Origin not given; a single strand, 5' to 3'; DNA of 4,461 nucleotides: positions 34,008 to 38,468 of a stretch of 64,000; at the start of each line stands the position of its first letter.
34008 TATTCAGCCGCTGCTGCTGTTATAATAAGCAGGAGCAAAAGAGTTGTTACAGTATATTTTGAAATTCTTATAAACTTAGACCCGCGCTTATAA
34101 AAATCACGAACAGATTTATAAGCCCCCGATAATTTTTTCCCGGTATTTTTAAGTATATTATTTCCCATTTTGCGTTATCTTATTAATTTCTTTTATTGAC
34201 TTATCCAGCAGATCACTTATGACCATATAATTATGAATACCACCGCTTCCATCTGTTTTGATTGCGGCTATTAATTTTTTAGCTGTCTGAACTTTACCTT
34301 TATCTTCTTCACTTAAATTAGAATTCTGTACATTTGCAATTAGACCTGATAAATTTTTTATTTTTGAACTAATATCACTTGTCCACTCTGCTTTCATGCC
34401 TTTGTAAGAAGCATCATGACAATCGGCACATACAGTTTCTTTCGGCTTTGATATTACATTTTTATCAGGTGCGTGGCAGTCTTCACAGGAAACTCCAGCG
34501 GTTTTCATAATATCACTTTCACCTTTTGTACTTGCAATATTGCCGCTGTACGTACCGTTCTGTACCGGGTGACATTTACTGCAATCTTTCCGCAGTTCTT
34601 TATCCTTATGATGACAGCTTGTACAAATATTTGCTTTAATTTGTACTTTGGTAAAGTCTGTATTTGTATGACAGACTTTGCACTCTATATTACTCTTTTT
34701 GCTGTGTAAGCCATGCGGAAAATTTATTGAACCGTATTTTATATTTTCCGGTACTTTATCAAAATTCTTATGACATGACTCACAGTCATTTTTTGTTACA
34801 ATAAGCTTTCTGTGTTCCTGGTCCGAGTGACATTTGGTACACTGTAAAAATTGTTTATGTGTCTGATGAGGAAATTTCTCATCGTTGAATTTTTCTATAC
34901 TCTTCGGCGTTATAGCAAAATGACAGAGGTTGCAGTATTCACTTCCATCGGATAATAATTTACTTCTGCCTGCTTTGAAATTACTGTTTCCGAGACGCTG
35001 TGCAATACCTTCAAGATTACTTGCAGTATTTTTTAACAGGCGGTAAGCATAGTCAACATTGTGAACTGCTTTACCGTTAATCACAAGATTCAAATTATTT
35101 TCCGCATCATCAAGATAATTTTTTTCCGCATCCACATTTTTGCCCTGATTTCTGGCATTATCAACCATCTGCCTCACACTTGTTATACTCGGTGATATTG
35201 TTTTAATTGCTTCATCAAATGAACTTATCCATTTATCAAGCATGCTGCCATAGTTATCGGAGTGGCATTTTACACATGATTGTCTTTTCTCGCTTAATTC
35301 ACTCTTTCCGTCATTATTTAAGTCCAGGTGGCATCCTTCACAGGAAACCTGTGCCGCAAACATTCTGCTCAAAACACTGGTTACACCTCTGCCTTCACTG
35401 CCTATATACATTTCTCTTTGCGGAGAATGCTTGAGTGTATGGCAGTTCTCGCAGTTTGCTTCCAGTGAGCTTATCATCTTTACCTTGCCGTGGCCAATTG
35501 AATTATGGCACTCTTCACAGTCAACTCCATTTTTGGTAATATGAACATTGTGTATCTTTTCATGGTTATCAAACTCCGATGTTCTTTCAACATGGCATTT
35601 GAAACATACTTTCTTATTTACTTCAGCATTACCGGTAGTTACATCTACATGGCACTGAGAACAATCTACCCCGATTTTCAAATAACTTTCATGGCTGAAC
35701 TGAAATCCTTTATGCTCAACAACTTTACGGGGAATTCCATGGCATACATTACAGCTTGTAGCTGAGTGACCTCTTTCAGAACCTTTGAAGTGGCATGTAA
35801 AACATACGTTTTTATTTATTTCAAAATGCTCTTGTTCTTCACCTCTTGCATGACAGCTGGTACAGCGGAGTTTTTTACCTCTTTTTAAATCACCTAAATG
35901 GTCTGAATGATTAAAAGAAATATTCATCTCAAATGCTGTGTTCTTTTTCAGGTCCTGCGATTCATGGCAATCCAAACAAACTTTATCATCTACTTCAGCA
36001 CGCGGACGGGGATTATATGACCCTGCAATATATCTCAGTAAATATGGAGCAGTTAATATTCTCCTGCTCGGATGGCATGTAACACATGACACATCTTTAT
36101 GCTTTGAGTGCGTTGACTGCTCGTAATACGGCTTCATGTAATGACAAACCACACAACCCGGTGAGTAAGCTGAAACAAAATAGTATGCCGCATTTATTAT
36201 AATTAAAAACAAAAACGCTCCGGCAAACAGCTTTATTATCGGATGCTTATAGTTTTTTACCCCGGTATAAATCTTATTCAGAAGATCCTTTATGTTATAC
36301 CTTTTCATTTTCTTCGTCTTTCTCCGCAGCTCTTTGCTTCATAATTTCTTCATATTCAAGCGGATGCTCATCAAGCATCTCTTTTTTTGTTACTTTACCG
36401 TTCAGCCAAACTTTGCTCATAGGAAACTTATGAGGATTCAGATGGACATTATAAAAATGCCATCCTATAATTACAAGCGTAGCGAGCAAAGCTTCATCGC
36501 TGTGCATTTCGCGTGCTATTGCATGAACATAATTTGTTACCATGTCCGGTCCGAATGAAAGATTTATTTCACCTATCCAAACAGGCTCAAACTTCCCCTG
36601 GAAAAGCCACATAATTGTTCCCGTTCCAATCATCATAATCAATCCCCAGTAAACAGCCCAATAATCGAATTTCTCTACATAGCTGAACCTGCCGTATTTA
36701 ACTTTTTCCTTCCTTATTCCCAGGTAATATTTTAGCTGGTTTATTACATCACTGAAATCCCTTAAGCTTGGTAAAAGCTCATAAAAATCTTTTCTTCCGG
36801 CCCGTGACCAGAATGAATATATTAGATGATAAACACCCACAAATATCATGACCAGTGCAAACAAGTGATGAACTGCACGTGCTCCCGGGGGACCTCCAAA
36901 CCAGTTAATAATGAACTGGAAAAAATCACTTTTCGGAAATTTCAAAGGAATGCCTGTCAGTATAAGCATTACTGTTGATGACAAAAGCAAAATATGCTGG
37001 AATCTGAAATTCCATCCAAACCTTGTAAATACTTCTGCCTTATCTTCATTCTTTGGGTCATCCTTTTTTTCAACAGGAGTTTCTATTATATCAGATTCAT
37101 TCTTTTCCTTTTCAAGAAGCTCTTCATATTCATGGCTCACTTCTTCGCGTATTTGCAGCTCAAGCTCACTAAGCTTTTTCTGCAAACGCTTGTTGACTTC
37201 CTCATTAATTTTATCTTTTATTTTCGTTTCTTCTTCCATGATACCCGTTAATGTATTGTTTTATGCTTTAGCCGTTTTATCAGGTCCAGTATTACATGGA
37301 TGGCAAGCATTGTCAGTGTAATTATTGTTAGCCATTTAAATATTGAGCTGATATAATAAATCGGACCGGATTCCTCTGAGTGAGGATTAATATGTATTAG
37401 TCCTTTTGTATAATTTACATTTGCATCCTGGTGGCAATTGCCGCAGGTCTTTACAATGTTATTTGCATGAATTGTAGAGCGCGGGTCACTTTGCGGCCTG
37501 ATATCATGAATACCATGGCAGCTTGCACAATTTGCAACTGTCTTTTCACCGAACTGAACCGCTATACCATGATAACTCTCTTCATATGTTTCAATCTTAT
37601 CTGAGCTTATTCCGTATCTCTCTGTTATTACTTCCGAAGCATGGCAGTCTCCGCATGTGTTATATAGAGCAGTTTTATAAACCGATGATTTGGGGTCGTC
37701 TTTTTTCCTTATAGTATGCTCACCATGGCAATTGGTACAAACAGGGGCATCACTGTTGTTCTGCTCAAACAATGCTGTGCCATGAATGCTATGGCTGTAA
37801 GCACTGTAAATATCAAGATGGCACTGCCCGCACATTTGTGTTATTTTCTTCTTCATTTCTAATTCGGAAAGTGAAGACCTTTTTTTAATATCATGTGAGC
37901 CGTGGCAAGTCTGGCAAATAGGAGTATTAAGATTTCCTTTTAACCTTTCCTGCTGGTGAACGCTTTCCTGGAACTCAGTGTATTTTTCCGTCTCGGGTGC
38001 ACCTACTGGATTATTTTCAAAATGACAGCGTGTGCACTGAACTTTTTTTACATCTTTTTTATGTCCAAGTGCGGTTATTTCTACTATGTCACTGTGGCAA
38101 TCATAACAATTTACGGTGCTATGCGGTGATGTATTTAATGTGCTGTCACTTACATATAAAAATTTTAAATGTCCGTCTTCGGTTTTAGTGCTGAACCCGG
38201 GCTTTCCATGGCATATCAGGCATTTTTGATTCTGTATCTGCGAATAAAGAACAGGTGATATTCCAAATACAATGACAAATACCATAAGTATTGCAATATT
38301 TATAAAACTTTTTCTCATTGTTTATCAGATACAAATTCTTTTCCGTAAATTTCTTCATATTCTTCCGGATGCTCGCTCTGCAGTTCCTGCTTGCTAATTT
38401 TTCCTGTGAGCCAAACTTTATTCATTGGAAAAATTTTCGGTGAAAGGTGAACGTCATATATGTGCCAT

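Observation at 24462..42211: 17.7 kb supercluster with about 104 haem-binding motifs: candidate complete, uncharacterised extracellular electron-transfer system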

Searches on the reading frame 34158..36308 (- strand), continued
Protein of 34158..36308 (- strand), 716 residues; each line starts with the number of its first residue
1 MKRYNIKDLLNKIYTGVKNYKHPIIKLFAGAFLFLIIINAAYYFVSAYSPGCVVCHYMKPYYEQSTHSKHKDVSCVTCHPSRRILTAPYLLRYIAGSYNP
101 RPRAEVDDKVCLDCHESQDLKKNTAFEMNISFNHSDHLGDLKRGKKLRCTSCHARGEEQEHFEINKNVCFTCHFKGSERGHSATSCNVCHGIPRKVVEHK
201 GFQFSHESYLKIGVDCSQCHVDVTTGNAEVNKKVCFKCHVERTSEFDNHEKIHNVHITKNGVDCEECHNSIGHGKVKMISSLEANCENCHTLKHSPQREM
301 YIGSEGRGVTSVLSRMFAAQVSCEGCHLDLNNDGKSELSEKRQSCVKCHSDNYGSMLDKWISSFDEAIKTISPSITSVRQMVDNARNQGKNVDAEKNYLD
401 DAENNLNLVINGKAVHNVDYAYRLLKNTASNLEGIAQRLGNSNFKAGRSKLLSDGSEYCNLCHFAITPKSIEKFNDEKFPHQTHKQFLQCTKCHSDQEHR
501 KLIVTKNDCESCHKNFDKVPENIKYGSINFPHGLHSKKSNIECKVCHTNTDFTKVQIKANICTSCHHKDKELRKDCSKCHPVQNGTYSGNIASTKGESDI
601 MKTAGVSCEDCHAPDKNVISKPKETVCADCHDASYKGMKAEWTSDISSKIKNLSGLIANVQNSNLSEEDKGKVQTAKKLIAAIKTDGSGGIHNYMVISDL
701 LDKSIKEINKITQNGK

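Call 73: search_protein_families(library=pfam, proteins=[L003:2901-3275:+, L012:4055-4438:+, L013:4157-4504:+, L015:3927-4328:+], max_evalue=5)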
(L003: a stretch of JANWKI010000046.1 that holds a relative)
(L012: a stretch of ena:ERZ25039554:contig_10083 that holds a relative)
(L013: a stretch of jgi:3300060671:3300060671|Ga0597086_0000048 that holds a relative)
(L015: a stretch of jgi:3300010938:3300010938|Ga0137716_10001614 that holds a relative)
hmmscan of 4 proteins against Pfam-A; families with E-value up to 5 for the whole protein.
L003:2901-3275:+ (124 aa): 3 families
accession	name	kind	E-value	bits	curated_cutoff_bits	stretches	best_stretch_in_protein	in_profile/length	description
PF21714.3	KaiA_N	-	0.00094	19.8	27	1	18-88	8-79/125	Circadian clock protein KaiA, N-terminal domain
PF11291.13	DUF3091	-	0.0073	16.9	25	1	12-57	19-64/100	Protein of unknown function (DUF3091)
PF23305.1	DUF7082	-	0.041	14.1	27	1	19-80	42-104/155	Domain of unknown function (DUF7082)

L012:4055-4438:+ (127 aa): 0 families

L013:4157-4504:+ (115 aa): 3 families
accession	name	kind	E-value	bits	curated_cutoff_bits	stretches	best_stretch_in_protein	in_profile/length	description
PF10450.15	POC1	-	0.066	12.6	22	1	70-108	29-67/273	POC1 chaperone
PF21714.3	KaiA_N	-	0.078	13.6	27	1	8-89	3-88/125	Circadian clock protein KaiA, N-terminal domain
PF07837.17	FTCD_N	-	0.21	11.8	27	1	55-110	8-60/176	Formiminotransferase domain, N-terminal subdomain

L015:3927-4328:+ (133 aa): 9 families
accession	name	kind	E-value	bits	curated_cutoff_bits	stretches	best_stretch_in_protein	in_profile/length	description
PF00072.30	Response_reg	-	1.1e-13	51.8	30.2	1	8-93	1-86/111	Response regulator receiver domain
PF23198.2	PDE8A_N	-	8.4e-05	22.9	29.6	1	9-85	14-91/147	PDE8A-like, N-terminal domain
PF02254.24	TrkA_N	-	0.0075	17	23.8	1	7-82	22-94/116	TrkA-N domain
PF13684.11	FakA-like_C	-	0.022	14.6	23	1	36-88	6-57/216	Fatty acid kinase subunit A-like, C-terminal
PF20299.4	NARF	-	0.032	15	25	1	7-81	3-74/112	Nucleotidyltransferase-Associated Rossmannoid Fold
PF15718.10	MNR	-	0.037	12.5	27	1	47-105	814-872/964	Protein moonraker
PF13578.12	Methyltransf_24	-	0.061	14.7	26.3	1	6-58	24-77/105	Methyltransferase domain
PF04851.21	ResIII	-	0.091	13.1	22.5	1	33-76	109-151/164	Type III restriction enzyme, res subunit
PF16116.10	DUF4832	-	0.14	12.3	29.2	1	24-92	118-189/216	Domain of unknown function (DUF4832)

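Call 76: predict_structure(alignment_id=A4)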
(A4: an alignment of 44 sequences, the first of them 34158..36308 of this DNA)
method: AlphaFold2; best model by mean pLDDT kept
length: 716 residues; sequences in the alignment: 44
mean_pLDDT: 77.4   pTM: 0.44
mean pLDDT of the five models: 77.4, 76.8, 75.1, 67.2, 67.0
residues with pLDDT >= 90: 189; 70-90: 310; 50-70: 194; < 50: 23
segments of 3 or more residues with pLDDT < 50: 1-3, 198-202, 279-292
pLDDT, mean of each block of 10 residues (from residue 1): 61 63 69 76 69 56 72 75 63 63 67 72 67 72 64 66 77 79 76 61 56 61 77 76 72 77 80 63 40 68 85 71 60 64 71 84 97 97 95 95 96 91 96 96 94 87 76 64 74 76 74 61 78 83 71 62 85 82 94 92 91 86 88 90 97 95 87 95 93 97 96 65
secondary structure, 60 per line:
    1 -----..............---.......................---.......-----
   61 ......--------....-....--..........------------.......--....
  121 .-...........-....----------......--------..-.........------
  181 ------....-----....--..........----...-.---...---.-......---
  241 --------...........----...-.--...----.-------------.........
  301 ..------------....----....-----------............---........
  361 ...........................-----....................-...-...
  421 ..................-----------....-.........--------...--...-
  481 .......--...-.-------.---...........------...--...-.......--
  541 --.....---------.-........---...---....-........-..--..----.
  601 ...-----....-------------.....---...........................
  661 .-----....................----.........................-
elements in order (helices of 4 or more, strands of 3 or more residues): H6-19 H23-45 H49-55 H61-66 H75-78 H80-83 H86-95 H108-114 H117-121 E123-126 E130-133 H135-138 H149-152 H166-174 H187-190 E196-199 E202-205 H206-211 E224-226 H232-237 H249-259 E271-273 H292-302 H315-318 H323-326 H338-349 H353-387 H393-412 H418-438 H450-453 H455-463 E472-474 E477-479 H481-487 H506-516 E523-525 E528-530 H532-538 H543-546 H559-566 H576-579 H581-588 H600-603 H609-612 H626-630 H634-661 H667-686 H691-715

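Call 79: fold_search(model_id=the predicted structure, library=pdb)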
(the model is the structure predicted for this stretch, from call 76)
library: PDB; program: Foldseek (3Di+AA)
matches with E <= 10: 69; with E <= 0.001: 0
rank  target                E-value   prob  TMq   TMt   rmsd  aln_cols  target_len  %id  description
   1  6qvm_A                3.0e-03  1.00  0.17  0.18  17.4       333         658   15  Undecaheme cytochrome from S-layer of Carboxydothermus ferrireducens (released 2020-03-25)
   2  6i5b_A                4.1e-03  1.00  0.16  0.22  14.7       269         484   20  Crystal Structure of Outer Cell Wall Cytochrome OcwA (released 2019-09-25)
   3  6i5b_B                5.6e-03  1.00  0.16  0.23  14.2       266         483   21  Crystal Structure of Outer Cell Wall Cytochrome OcwA (released 2019-09-25)
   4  4rkn_B                4.6e-02  0.97  0.14  0.15  18.8       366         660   14  Wolinella succinogenes octaheme sulfite reductase MccA, form II (released 2015-02-04)
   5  4rkm_G                4.8e-02  0.99  0.15  0.16  17.5       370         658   14  Wolinella succinogenes octaheme sulfite reductase MccA, form I (released 2015-02-04)
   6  4rkm_B                8.7e-02  0.92  0.13  0.14  18.9       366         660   14  Wolinella succinogenes octaheme sulfite reductase MccA, form I (released 2015-02-04)
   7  4rkn_C                9.5e-02  0.90  0.13  0.15  18.9       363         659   14  Wolinella succinogenes octaheme sulfite reductase MccA, form II (released 2015-02-04)
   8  4rkm_A                1.3e-01  0.51  0.15  0.16  17.8       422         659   12  Wolinella succinogenes octaheme sulfite reductase MccA, form I (released 2015-02-04)
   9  2ot4_A                2.3e-01  0.51  0.17  0.23  25.5       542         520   13  Structure of a hexameric multiheme c nitrite reductase from the extremophile bacterium Thiolkalivibrio nitratireducens (released 2008-04-08)
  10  3f29_A                2.5e-01  0.33  0.16  0.21  25.5       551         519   13  Structure of the Thioalkalivibrio nitratireducens cytochrome c nitrite reductase in complex with sulfite (released 2008-12-09)
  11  3mmo_A                3.0e-01  0.47  0.17  0.23  25.6       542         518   13  Structure of the Thioalkalivibrio nitratireducens cytochrome c nitrite reductase in complex with cyanide (released 2010-09-29)
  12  2j7a_H                3.7e-01  0.85  0.14  0.20  17.2       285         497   16  Crystal structure of cytochrome c nitrite reductase NrfHA complex from Desulfovibrio vulgaris (released 2006-12-06)
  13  2j7a_K                4.1e-01  0.80  0.14  0.20  17.2       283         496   17  Crystal structure of cytochrome c nitrite reductase NrfHA complex from Desulfovibrio vulgaris (released 2006-12-06)
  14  6t5e                  4.3e-01  0.51  0.15  0.22  17.3       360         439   15  Hydroxylamine Oxidoreductase from Brocadia fulgida (released 2020-11-18)
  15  3rkh_A                4.7e-01  0.28  0.16  0.21  24.3       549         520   14  Structure of the Thioalkalivibrio nitratireducens cytochrome c nitrite reductase in a complex with nitrite (full occup (released 2011-06-15)
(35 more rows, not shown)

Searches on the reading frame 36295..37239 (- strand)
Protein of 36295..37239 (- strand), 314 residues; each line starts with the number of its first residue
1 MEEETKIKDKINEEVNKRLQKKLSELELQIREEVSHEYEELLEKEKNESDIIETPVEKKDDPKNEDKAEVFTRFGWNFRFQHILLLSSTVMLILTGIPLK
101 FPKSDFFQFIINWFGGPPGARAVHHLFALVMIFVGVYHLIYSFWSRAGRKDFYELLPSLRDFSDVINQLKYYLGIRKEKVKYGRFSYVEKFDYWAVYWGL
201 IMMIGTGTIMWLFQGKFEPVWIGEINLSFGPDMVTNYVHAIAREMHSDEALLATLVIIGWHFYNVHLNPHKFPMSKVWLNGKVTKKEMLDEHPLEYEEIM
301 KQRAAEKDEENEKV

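Call 5: search_protein_families(library=pfam, proteins=[window:36295-37239:-], max_evalue=0.01)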
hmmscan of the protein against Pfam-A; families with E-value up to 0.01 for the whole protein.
window:36295-37239:- (314 aa): 2 families
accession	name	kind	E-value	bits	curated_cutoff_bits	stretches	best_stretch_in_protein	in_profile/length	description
PF01292.26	Ni_hydr_CYTB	-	6.7e-09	36.2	30.1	1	73-263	1-160/179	Prokaryotic cytochrome b561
PF14358.11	DUF4405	-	0.0031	18.4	26.7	1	82-141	3-64/66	Domain of unknown function (DUF4405)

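Call 31: search_protein_families(library=ncbifam, proteins=[window:36295-37239:-], max_evalue=0.01)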
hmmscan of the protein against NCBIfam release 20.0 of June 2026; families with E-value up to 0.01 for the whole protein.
window:36295-37239:- (314 aa): 4 families
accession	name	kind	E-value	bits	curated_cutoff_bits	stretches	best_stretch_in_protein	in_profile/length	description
TIGR01583.1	formate-DH-gamm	equivalog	2.7e-07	30.8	115.85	1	73-301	4-203/204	formate dehydrogenase subunit gamma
TIGR02125.1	CytB-hydogenase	equivalog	4e-06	26.5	121.5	1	74-240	3-171/212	Ni/Fe-hydrogenase, b-type cytochrome subunit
NF007558.0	PRK10179.1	equivalog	3.6e-05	23.5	339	1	76-310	12-215/217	formate dehydrogenase-N subunit gamma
NF007924.0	PRK10639.1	equivalog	0.0077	16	341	0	68-305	4-208/211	formate dehydrogenase cytochrome b556 subunit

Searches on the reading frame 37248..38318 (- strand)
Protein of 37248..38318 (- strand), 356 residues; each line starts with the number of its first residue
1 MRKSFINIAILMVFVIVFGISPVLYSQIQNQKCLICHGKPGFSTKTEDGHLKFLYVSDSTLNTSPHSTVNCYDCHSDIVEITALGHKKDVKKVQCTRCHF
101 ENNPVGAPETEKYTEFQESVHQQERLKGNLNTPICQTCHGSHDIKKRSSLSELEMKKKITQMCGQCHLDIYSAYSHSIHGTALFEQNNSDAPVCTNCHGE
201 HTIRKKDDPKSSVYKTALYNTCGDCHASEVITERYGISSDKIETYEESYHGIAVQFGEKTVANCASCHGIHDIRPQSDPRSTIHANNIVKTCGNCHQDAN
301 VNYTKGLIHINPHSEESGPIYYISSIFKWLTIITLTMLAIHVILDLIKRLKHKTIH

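Call 5: search_protein_families(library=pfam, proteins=[window:37248-38318:-], max_evalue=0.01)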
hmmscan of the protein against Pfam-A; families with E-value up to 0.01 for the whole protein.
window:37248-38318:- (356 aa): 7 families
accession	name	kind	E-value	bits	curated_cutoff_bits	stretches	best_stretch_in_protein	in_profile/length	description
PF14522.11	Cytochrome_C7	-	9.9e-14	51.4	24.8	4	29-99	12-66/67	Cytochrome c7 and related cytochrome c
PF09699.15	Paired_CXXCH_1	-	3.1e-13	49.6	20.6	2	135-167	9-36/41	Doubled CXXCH motif (Paired_CXXCH_1)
PF22113.1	Mtrc-MtrF_II-IV_dom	-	1.9e-11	44.3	30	1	69-202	7-167/176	Outer membrane cytochrome MtrC/MtrF-like, domains II/IV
PF14537.11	Cytochrom_c3_2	-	5.4e-10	40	25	1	67-167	5-78/79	Cytochrome c3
PF02085.21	Cytochrom_CIII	-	2.2e-08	34.8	22.9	1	53-167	15-101/101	Class III cytochrome C family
PF22678.1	Cytochrom_c_NrfB-like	-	1.8e-06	28.8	27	0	222-297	1-66/89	Cytochrome c-type protein NrfB-like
PF00684.25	DnaJ_CXXCXGXG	-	6.2e-05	23.6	32.7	0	186-230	10-52/65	DnaJ central domain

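Call 31: search_protein_families(library=ncbifam, proteins=[window:37248-38318:-], max_evalue=0.01)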
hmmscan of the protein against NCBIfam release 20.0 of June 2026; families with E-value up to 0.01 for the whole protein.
window:37248-38318:- (356 aa): 10 families
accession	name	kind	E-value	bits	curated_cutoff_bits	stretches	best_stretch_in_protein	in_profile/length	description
TIGR03508.1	decahem_SO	subfamily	1.3e-10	41.2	192.2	2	110-298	11-176/258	DmsE family decaheme c-type cytochrome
TIGR04257.1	nanowire_3heme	domain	1.9e-09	37.5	40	2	262-299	24-61/75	c(7)-type cytochrome triheme domain-containing protein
NF008659.0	PRK11659.1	equivalog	2.5e-09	37.1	184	1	263-303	137-174/188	cytochrome c nitrite reductase pentaheme subunit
NF041028.1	decahem_GSU2203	exception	3.2e-09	36.4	325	2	145-302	19-161/317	GSU2203 family decaheme c-type cytochrome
TIGR03146.1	cyt_nit_nrfB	equivalog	5.1e-07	30.1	166.6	1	152-299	3-144/145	cytochrome c nitrite reductase pentaheme subunit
TIGR01905.1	paired_CXXCH_1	subfamily_domain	4.6e-05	23.3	25.2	1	135-168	9-37/41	doubled CXXCH domain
NF040968.1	FeS_ExtO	equivalog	0.00046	19.1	200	1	63-171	33-141/416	selenite/tellurite reduction operon b-type cytochrome iron-sulfur cluster-binding subunit ExtO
NF040967.1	cytc_ExtN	equivalog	0.00068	18.6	200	1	63-171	33-141/415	selenite/tellurite reduction operon c-type cytochrome ExtN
NF040886.1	cyt_C_like_Sec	equivalog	0.00091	17.9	250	1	148-229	34-114/423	multiheme c-type cytochrome (seleno)protein ExtKL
TIGR03153.1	cytochr_NrfH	equivalog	0.0052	16.8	134.2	0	69-100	103-134/138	cytochrome c nitrite reductase small subunit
